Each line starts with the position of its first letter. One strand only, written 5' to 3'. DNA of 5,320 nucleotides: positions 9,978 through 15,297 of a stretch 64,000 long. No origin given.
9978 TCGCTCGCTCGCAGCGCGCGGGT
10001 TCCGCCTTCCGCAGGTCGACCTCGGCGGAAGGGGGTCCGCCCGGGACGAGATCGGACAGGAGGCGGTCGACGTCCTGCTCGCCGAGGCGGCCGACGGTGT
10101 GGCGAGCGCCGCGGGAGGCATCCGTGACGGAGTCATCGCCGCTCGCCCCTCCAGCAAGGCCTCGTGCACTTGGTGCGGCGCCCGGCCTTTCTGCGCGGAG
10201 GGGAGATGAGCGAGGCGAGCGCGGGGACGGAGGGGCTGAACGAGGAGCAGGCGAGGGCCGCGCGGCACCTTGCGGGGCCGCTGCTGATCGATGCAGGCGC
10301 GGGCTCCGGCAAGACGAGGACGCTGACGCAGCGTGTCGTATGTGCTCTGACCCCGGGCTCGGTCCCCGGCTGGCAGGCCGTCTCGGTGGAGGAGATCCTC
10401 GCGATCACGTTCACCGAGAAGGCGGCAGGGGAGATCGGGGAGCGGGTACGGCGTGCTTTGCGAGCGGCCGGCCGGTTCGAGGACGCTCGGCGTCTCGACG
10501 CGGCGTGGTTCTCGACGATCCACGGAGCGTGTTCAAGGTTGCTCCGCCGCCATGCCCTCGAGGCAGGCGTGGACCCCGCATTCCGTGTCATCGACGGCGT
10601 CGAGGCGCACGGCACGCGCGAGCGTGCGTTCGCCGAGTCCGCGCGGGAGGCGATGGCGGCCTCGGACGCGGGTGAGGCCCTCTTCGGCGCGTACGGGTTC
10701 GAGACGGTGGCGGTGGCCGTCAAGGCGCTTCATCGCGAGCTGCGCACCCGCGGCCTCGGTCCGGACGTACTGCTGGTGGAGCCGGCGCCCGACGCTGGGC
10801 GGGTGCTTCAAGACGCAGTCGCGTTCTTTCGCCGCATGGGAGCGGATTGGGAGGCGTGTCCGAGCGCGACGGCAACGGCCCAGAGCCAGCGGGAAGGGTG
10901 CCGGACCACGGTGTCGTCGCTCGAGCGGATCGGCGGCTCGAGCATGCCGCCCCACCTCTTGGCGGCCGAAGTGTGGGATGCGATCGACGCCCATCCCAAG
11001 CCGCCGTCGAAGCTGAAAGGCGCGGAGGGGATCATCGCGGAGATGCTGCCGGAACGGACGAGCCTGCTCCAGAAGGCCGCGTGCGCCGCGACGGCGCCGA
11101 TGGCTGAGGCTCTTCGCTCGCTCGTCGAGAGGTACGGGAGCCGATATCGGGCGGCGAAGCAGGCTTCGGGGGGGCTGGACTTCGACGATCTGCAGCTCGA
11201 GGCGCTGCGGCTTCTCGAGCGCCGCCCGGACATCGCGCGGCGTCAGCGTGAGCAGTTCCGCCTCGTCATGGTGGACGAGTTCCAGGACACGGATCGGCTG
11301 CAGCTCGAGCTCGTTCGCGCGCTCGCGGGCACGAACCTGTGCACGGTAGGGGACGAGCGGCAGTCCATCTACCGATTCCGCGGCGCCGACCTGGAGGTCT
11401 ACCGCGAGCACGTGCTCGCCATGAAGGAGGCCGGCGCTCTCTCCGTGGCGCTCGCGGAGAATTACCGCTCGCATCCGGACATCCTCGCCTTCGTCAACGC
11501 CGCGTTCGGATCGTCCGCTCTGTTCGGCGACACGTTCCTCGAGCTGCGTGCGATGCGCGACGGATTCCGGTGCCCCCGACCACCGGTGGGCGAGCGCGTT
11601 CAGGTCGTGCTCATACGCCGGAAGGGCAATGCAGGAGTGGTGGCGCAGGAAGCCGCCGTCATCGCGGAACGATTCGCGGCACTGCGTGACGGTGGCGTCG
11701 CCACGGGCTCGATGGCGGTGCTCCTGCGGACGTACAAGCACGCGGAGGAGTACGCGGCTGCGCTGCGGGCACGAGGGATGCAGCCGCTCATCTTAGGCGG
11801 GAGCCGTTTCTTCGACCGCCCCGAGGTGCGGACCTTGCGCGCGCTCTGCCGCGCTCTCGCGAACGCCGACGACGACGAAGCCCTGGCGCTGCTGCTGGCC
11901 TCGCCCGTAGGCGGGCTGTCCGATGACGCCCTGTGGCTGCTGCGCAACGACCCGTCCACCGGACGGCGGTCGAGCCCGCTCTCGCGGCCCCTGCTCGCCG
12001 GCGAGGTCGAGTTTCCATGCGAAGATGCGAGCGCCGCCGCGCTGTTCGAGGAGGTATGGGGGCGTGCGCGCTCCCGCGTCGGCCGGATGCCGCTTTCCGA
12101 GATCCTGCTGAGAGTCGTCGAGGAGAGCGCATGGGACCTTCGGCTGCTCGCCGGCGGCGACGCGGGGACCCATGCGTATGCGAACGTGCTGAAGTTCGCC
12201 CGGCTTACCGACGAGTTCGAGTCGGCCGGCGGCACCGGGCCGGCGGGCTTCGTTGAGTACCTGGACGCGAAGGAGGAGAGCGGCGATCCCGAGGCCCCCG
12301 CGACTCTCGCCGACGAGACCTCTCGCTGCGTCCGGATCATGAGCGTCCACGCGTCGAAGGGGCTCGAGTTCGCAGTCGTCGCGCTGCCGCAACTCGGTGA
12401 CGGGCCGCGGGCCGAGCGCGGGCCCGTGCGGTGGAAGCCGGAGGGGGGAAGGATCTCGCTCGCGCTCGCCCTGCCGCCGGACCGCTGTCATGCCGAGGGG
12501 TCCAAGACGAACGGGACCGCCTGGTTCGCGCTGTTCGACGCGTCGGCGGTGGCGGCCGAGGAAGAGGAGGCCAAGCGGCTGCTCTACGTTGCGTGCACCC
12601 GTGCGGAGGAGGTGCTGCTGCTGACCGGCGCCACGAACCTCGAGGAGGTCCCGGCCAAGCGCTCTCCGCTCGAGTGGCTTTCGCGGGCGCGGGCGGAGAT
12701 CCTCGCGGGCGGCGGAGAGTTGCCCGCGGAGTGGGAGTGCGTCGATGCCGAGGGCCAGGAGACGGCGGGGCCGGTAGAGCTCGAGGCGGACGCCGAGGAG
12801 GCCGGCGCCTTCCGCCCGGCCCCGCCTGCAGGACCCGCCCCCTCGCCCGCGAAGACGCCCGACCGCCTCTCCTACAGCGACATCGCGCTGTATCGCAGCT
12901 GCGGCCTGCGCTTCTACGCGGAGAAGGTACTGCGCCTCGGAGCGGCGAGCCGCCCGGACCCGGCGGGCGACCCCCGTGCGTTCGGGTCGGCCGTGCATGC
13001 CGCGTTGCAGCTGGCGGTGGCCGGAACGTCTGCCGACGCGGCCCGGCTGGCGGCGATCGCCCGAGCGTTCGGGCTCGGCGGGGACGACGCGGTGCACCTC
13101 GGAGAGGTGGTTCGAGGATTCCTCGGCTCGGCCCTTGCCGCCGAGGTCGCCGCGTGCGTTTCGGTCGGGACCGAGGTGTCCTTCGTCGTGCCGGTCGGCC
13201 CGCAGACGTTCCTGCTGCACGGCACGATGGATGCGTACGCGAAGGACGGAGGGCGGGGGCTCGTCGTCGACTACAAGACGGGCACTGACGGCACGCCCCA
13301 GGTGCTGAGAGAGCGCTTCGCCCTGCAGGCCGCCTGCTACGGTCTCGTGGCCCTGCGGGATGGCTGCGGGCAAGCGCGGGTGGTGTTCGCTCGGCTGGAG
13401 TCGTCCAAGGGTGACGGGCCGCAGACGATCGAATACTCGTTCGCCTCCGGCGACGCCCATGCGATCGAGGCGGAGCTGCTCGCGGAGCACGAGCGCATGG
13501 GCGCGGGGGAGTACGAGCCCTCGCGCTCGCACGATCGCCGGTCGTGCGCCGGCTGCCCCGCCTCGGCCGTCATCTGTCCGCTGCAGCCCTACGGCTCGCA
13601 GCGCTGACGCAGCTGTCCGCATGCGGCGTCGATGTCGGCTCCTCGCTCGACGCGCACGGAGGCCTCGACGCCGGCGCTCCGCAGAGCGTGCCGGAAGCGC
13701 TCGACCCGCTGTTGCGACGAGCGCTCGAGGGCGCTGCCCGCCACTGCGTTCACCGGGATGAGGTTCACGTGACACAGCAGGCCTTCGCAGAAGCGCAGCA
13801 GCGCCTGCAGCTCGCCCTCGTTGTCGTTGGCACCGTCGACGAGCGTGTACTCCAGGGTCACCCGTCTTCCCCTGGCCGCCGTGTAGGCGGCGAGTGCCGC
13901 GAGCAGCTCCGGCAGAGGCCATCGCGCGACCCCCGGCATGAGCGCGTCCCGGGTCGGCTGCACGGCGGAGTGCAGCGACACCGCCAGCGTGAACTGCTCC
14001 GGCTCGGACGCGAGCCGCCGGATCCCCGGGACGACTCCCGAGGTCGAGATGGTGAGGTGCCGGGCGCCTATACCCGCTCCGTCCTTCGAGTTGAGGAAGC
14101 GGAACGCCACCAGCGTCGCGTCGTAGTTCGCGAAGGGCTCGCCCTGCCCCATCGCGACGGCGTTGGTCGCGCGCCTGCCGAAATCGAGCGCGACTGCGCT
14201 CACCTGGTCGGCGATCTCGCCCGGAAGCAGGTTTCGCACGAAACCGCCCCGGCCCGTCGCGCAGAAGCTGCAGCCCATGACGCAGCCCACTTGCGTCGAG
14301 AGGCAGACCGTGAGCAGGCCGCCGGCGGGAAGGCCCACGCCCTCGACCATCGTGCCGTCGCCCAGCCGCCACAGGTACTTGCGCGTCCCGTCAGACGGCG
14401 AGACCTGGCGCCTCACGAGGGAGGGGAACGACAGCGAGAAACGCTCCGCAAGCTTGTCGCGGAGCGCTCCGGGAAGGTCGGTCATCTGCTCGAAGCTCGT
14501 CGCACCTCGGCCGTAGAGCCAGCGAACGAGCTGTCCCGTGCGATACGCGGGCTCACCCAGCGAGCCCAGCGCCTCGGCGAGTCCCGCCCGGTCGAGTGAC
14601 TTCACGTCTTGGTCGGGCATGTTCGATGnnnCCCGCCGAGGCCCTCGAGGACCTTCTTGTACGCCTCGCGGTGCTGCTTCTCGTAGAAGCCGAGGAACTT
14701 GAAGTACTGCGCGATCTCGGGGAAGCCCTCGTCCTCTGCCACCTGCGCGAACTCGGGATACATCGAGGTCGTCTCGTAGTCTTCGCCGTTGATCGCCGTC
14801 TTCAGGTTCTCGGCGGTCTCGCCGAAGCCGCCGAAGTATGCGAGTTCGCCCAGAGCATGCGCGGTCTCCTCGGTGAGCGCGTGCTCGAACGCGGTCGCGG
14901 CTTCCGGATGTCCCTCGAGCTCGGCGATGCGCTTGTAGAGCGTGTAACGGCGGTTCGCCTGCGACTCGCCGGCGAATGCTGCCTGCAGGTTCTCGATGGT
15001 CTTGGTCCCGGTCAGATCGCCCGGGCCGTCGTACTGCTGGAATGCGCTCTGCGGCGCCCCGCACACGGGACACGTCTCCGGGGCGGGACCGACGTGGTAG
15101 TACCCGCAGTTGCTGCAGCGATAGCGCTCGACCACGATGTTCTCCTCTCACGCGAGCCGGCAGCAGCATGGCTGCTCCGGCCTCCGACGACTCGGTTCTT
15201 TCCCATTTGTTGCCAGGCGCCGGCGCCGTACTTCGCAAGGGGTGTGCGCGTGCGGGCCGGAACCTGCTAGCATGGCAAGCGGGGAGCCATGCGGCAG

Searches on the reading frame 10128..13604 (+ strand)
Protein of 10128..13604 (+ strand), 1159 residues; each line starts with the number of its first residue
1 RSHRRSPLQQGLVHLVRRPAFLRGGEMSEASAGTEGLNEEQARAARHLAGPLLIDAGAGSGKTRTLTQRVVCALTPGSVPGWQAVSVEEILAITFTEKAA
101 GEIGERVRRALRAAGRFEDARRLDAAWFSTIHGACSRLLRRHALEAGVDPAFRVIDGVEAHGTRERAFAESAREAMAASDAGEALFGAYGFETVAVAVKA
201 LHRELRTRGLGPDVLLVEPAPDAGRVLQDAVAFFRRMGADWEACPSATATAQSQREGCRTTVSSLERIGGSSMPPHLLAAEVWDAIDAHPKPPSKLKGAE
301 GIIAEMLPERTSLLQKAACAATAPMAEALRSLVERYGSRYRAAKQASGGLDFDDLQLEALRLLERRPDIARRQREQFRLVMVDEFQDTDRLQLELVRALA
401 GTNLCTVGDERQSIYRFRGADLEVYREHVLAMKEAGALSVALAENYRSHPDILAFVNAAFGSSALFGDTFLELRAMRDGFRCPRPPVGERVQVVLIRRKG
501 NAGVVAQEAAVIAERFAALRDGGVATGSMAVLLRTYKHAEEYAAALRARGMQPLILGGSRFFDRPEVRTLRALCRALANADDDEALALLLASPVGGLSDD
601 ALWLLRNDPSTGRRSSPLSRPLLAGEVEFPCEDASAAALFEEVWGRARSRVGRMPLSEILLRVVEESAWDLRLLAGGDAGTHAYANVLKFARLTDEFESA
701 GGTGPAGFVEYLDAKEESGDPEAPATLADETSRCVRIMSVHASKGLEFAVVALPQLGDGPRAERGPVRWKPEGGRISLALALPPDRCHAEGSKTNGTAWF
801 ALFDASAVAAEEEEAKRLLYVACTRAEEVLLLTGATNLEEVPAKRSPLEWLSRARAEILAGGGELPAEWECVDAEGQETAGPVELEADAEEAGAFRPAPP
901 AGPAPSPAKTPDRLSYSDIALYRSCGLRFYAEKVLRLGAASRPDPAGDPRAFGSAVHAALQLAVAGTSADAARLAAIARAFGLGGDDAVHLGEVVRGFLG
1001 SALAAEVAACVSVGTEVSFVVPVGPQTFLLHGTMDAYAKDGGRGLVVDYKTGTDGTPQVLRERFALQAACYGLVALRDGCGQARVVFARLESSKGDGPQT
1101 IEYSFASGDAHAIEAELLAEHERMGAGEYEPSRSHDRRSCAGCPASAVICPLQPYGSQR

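Call 10: search_protein_families(library=pfam, proteins=[window:10128-13604:+], max_evalue=0.001)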
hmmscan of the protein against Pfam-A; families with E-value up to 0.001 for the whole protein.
window:10128-13604:+ (1159 aa): 6 families
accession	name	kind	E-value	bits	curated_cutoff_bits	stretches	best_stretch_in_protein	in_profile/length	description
PF00580.27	UvrD-helicase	-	5e-59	200.6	23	1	37-426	1-264/271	UvrD/REP helicase N-terminal domain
PF12705.13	PDDEXK_1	-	6.7e-24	85.6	22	1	913-1148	1-245/247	PD-(D/E)XK nuclease superfamily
PF13361.12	UvrD_C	-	1.1e-23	84.7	25.6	2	441-601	2-146/350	UvrD-like helicase C-terminal domain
PF13245.12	AAA_19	-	2.5e-19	70.2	25.1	2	314-418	39-134/134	AAA domain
PF13538.12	UvrD_C_2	-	3.4e-07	30.5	27.4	0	803-832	21-51/52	UvrD-like helicase C-terminal domain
PF13604.12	AAA_30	-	9.7e-06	25.9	27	0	37-107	2-66/191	AAA domain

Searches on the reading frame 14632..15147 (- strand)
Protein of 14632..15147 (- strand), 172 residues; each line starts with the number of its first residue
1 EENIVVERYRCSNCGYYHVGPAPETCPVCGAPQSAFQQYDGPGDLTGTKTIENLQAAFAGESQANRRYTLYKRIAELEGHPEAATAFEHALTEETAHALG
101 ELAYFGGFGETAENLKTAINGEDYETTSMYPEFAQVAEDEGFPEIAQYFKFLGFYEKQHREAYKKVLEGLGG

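Call 14: search_protein_families(library=pfam, proteins=[window:14632-15147:-], max_evalue=0.01)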
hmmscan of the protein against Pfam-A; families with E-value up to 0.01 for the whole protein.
window:14632-15147:- (172 aa): 4 families
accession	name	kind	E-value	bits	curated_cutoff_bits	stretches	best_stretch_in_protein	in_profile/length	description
PF02915.23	Rubrerythrin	-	1.3e-20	74.6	22.8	1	52-166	1-136/137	Rubrerythrin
PF21349.2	RUBY_RBDX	-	2.7e-11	43.1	26.5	1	9-36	1-29/30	Rubrerythrin, rubredoxin-like domain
PF23458.2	DUF7130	-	0.001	19.3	35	1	9-38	54-85/89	Domain of unknown function (DUF7130)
PF00210.30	Ferritin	-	0.0082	16.5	24.5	0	35-98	68-129/142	Ferritin-like domain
